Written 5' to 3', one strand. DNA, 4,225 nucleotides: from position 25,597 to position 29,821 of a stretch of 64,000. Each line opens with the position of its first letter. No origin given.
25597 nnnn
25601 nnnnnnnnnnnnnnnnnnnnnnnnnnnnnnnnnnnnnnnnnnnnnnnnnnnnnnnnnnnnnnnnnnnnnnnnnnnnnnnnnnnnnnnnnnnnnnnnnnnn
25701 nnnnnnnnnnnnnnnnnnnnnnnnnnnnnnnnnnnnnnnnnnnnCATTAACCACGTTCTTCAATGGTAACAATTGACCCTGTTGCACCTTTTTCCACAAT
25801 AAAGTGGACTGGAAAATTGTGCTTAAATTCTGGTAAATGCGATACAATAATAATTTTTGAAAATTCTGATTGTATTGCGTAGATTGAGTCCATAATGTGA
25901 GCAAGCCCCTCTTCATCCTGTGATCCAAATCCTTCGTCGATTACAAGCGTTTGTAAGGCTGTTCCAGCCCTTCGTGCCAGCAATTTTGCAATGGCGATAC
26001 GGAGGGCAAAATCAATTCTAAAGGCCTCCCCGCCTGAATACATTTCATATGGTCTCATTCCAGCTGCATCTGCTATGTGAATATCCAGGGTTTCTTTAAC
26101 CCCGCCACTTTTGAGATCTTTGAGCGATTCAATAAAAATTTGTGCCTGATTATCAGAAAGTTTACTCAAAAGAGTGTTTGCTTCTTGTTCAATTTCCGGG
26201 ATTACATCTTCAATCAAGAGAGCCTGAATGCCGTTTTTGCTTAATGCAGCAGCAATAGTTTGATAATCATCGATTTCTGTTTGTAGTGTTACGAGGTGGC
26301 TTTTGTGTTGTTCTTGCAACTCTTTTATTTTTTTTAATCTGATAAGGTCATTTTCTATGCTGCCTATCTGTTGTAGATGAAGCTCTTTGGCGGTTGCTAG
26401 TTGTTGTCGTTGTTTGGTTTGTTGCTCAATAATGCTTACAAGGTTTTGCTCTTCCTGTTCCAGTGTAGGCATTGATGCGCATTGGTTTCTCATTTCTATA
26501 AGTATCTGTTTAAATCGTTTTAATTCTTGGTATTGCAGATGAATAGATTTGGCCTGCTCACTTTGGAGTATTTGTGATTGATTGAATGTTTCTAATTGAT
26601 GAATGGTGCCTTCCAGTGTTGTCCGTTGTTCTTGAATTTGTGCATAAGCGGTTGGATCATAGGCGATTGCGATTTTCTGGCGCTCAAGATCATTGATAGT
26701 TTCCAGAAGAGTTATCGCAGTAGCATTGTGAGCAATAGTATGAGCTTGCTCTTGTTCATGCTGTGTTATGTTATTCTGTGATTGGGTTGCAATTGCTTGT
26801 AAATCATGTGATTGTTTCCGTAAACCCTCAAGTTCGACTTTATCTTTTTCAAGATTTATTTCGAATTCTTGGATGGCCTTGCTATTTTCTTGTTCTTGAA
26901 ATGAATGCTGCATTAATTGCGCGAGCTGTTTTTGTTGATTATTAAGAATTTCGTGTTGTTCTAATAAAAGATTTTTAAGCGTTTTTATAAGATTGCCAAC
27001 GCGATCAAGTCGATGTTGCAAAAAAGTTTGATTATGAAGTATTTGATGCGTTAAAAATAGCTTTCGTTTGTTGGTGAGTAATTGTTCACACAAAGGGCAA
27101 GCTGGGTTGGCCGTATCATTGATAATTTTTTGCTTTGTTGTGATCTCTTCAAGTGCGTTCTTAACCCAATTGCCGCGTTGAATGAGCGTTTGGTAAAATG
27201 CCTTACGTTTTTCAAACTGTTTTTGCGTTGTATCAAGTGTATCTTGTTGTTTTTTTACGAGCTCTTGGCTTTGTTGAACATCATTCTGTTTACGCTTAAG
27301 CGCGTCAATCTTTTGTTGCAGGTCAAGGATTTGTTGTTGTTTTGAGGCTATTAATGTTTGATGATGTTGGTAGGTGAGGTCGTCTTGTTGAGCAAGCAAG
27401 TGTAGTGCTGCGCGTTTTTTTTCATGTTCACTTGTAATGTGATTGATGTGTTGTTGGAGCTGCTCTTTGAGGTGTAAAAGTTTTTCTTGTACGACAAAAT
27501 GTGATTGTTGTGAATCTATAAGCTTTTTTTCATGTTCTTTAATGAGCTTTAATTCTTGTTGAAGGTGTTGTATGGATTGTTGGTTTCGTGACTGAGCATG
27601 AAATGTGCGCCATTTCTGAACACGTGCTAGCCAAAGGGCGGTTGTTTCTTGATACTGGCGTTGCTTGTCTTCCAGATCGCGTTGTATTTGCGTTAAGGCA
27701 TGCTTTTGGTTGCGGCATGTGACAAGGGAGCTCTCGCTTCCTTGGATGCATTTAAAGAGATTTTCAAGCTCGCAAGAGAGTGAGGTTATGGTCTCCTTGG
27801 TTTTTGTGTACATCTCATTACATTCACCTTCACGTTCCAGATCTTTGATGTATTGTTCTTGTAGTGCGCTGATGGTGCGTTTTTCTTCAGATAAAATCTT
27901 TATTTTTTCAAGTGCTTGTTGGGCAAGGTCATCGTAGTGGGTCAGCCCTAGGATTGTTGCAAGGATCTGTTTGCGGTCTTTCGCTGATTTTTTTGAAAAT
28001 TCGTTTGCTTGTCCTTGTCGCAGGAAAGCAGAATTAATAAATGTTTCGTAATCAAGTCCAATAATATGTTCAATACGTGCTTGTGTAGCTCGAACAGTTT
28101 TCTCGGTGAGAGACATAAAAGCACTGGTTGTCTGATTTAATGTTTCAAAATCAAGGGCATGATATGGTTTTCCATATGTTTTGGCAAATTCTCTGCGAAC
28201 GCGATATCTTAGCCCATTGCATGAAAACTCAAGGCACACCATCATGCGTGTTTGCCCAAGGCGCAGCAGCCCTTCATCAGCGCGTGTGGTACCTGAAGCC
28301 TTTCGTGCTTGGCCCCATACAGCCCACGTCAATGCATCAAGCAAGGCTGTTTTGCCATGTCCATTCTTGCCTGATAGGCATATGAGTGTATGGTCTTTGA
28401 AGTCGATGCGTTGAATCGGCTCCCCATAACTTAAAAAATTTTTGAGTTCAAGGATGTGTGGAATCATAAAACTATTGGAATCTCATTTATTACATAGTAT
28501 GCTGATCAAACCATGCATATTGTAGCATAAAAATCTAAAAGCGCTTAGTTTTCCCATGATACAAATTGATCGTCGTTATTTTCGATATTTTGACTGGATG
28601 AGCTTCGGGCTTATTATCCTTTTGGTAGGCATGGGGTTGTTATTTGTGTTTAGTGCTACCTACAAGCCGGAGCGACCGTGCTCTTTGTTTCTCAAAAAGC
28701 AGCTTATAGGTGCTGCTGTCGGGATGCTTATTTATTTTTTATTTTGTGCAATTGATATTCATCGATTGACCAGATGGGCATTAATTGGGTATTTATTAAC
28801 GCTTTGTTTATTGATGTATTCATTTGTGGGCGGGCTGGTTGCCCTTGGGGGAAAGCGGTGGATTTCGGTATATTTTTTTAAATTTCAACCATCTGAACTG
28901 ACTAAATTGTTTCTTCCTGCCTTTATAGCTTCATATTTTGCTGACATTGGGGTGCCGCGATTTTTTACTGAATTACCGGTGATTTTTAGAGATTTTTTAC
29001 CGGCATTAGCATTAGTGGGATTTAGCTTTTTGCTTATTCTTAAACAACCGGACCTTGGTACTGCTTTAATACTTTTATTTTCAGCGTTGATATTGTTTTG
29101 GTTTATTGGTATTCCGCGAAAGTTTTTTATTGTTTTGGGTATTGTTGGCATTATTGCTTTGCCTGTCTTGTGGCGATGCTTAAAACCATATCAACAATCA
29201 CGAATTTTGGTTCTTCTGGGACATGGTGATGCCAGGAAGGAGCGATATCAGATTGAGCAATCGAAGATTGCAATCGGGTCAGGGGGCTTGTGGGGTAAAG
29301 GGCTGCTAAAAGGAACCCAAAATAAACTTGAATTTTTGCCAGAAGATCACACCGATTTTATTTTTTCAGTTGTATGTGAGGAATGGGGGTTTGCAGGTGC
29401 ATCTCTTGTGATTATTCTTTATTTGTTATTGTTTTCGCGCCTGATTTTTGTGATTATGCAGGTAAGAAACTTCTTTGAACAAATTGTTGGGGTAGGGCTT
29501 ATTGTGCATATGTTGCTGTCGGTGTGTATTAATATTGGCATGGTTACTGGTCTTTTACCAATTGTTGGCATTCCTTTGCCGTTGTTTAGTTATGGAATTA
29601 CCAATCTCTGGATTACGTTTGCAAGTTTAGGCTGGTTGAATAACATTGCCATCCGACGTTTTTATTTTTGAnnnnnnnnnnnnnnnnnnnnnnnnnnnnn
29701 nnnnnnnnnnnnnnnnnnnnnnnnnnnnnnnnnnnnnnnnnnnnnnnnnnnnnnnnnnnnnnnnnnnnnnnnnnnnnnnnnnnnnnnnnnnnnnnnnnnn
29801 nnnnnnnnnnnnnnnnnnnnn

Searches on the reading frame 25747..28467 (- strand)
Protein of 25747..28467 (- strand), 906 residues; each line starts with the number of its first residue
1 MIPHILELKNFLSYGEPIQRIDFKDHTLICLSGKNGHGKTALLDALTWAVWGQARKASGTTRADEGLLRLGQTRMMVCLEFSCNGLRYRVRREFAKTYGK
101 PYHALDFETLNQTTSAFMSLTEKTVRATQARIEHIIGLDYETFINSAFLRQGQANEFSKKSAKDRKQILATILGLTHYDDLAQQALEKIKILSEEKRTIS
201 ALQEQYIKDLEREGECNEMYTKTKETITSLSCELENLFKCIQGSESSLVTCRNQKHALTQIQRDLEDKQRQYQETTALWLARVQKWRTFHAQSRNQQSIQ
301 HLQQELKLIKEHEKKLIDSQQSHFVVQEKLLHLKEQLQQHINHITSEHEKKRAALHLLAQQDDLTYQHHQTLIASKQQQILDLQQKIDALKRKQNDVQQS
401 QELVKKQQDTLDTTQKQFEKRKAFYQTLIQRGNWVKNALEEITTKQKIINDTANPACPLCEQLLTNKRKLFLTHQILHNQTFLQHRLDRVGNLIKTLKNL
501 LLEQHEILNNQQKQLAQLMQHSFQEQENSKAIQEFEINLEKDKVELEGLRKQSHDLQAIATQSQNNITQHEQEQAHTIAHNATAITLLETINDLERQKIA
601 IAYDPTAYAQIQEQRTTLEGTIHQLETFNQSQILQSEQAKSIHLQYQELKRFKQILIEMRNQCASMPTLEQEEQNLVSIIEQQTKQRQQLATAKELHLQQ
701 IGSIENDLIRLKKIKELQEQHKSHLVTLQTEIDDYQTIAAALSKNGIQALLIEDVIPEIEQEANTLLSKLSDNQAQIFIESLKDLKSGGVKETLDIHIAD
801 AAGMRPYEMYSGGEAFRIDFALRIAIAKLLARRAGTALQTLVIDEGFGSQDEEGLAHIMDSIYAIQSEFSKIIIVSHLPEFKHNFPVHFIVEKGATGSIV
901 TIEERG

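Call 103: search_protein_families(library=pfam, proteins=[window:25747-28467:-], max_evalue=0.0001)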
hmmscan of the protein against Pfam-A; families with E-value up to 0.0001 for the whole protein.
window:25747-28467:- (906 aa): 2 families
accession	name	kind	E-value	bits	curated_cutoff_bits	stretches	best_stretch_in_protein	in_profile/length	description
PF13476.12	AAA_23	-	8.6e-23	82.5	27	1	6-211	2-201/201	AAA domain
PF13558.12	SbcC_Walker_B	-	1.7e-06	28.6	27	1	805-861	28-87/90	SbcC/RAD50-like, Walker B motif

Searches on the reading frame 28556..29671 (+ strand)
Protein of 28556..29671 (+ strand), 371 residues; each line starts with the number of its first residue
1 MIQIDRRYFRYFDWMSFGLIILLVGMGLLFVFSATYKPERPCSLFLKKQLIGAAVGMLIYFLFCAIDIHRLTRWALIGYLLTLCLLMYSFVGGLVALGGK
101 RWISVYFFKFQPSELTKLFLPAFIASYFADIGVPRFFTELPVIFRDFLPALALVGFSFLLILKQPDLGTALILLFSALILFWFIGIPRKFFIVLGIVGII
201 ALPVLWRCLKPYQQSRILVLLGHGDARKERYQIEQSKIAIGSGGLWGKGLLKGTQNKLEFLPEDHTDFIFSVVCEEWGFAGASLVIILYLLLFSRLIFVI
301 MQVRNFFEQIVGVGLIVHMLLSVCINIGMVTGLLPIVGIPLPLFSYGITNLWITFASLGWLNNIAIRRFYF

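Call 103: search_protein_families(library=pfam, proteins=[window:28556-29671:+], max_evalue=0.0001)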
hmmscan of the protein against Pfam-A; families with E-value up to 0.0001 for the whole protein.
window:28556-29671:+ (371 aa): 1 family
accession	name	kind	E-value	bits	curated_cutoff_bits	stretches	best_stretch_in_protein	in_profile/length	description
PF01098.24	FTSW_RODA_SPOVE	-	1.7e-82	277.7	26.4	1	16-366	4-352/356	Cell cycle protein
